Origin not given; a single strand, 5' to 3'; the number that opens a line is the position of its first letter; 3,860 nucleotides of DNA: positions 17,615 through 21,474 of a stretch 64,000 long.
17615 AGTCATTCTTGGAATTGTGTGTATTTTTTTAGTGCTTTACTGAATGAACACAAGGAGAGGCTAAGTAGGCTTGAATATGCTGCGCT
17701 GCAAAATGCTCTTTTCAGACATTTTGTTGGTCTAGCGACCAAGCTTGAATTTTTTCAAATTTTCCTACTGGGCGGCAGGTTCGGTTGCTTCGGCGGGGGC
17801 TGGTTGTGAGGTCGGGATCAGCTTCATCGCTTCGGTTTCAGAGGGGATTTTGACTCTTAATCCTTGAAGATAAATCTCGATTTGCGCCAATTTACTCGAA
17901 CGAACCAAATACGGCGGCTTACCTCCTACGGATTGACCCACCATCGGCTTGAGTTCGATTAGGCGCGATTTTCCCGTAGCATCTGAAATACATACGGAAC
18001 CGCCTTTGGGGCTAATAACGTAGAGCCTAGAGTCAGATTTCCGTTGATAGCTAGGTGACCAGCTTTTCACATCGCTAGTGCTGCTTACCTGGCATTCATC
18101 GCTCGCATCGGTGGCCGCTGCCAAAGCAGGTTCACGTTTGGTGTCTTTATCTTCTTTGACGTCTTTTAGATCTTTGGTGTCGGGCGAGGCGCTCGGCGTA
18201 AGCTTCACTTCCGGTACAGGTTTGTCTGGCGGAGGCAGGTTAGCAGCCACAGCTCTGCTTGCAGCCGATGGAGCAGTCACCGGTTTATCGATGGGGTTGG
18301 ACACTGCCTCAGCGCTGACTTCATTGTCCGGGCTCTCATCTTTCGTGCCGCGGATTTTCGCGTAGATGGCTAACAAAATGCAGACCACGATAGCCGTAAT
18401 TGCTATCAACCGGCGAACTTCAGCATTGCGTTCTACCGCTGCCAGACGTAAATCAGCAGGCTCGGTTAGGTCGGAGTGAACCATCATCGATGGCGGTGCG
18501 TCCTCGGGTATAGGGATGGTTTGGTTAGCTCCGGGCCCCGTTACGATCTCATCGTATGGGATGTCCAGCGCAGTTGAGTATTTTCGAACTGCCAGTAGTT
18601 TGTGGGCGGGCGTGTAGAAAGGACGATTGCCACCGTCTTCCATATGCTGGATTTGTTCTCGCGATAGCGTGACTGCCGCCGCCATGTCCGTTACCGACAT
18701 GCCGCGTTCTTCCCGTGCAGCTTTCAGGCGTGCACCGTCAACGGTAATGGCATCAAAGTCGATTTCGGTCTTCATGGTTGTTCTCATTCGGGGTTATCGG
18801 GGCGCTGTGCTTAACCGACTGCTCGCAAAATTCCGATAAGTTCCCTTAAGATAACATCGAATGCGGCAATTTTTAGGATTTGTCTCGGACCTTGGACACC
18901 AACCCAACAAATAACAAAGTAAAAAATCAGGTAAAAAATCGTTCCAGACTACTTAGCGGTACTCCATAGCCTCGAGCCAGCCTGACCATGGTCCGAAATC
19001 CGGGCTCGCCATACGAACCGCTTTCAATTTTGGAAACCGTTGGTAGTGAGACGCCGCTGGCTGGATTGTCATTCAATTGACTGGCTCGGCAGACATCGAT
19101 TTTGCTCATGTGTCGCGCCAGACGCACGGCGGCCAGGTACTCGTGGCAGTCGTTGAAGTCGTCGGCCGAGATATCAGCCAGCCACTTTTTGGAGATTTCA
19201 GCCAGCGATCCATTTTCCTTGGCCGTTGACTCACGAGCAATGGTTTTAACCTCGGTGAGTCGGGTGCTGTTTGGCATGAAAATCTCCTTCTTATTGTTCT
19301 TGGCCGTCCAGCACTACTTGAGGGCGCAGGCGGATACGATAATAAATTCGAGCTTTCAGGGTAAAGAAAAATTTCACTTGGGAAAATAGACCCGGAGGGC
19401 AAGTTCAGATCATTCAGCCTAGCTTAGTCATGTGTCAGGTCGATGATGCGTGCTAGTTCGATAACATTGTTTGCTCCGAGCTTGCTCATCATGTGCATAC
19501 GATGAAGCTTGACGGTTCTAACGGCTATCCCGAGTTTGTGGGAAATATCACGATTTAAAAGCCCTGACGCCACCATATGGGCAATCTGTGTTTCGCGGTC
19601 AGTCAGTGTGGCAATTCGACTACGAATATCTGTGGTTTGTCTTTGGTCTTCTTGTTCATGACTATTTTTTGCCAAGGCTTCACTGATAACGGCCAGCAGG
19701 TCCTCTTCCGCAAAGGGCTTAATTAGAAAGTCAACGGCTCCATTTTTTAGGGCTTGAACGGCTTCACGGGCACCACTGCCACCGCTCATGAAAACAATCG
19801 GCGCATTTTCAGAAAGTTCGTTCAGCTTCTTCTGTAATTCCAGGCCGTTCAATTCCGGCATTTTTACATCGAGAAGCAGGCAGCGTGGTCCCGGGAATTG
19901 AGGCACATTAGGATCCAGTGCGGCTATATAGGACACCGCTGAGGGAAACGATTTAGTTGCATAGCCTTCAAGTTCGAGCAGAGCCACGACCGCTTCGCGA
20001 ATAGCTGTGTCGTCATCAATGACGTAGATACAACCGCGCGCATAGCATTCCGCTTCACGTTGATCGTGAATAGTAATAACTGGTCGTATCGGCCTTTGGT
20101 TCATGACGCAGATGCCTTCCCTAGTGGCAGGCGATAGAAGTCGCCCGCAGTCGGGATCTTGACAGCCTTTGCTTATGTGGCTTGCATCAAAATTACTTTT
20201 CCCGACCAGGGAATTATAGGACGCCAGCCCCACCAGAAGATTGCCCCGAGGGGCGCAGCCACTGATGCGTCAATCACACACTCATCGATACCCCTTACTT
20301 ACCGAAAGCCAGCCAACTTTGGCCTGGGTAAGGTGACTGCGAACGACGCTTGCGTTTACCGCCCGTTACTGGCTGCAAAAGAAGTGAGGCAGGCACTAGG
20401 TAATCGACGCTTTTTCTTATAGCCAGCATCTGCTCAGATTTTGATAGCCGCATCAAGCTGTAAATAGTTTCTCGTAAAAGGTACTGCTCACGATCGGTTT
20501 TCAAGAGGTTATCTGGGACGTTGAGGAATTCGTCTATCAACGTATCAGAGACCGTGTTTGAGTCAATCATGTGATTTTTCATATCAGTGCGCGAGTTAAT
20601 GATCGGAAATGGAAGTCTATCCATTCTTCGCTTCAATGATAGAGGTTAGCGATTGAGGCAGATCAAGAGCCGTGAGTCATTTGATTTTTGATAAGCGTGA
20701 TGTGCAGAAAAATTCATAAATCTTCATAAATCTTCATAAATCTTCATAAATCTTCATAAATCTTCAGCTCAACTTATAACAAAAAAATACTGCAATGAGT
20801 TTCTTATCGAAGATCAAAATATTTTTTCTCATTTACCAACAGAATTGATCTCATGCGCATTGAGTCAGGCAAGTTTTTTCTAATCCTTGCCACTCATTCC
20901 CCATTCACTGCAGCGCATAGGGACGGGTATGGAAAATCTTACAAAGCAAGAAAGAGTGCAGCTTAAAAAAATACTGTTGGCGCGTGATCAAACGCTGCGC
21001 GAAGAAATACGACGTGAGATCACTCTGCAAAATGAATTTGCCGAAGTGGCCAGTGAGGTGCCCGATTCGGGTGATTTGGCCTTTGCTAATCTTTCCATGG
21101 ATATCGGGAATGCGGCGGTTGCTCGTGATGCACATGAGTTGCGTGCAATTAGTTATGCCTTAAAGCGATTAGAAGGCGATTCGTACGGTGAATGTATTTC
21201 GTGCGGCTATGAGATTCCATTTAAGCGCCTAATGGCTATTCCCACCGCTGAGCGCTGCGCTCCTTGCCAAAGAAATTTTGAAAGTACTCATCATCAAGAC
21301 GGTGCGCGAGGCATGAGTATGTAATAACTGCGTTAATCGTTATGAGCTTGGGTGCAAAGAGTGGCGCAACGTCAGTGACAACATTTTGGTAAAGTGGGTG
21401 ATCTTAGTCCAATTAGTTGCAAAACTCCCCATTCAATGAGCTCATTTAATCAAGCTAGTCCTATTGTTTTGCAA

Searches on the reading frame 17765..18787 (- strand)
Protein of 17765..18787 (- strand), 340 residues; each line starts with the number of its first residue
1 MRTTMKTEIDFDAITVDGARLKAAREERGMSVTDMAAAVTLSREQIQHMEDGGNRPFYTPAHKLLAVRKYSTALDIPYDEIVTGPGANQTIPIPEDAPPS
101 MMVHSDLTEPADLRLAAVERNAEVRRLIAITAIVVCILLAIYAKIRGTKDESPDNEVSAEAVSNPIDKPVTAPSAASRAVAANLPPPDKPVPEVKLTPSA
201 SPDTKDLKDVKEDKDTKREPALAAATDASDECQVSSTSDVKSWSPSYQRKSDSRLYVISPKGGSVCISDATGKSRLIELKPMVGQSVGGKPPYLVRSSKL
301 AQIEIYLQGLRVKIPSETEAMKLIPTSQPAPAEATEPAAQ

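Call 14: search_protein_families(library=pfam, proteins=[window:17765-18787:-], max_evalue=0.000001)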
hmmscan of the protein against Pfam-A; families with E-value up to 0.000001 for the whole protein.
window:17765-18787:- (340 aa): 3 families
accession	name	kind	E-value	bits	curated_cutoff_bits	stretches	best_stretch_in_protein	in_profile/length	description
PF12844.13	HTH_19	-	1.6e-07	31.6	30.2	1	18-86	1-63/64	Helix-turn-helix domain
PF13560.12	HTH_31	-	7.2e-07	29.9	27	0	18-58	3-44/64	Helix-turn-helix domain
PF13413.12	HTH_25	-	9.4e-07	29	24.6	0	20-80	1-61/62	Helix-turn-helix domain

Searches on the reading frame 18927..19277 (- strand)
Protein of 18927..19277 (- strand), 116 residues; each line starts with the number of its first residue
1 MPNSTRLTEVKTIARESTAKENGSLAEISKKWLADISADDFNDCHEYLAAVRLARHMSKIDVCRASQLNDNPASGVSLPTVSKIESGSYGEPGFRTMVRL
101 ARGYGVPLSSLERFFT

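Call 14: search_protein_families(library=pfam, proteins=[window:18927-19277:-], max_evalue=0.000001)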
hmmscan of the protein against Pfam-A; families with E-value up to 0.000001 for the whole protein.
window:18927-19277:- (116 aa): 2 families
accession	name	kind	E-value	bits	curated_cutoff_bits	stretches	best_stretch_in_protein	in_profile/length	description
PF01381.28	HTH_3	-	3.1e-08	34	23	1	73-109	18-53/55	Helix-turn-helix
PF13560.12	HTH_31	-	9.7e-07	29.4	27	0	47-113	5-63/64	Helix-turn-helix domain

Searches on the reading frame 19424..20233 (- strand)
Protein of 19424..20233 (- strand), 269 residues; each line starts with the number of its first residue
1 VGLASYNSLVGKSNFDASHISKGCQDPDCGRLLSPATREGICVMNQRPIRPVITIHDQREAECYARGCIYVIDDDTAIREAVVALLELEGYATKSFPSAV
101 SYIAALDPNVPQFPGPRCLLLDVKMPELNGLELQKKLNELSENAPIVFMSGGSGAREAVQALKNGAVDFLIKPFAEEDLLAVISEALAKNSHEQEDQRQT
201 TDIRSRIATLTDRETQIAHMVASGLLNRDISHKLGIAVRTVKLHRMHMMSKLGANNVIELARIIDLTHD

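Call 14: search_protein_families(library=pfam, proteins=[window:19424-20233:-], max_evalue=0.000001)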
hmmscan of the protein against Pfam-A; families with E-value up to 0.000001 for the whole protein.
window:19424-20233:- (269 aa): 2 families
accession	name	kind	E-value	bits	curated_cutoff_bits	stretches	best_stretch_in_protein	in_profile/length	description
PF00072.30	Response_reg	-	3.8e-23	82.2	30.2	1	69-183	1-110/111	Response regulator receiver domain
PF00196.25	GerE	-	3.6e-16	59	23.5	1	209-263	2-56/57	Bacterial regulatory proteins, luxR family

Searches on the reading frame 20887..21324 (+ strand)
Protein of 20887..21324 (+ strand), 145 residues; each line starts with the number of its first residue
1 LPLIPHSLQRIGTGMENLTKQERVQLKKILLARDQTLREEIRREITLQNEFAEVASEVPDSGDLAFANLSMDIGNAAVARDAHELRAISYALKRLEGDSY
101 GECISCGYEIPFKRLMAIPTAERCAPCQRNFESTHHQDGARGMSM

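Call 14: search_protein_families(library=pfam, proteins=[window:20887-21324:+], max_evalue=0.000001)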
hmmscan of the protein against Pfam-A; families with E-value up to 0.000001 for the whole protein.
window:20887-21324:+ (145 aa): 1 family
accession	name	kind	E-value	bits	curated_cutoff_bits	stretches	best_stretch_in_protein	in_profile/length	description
PF01258.23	zf-dskA_traR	-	5.8e-11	42.6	24.9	1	99-129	2-32/36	Prokaryotic dksA/traR C4-type zinc finger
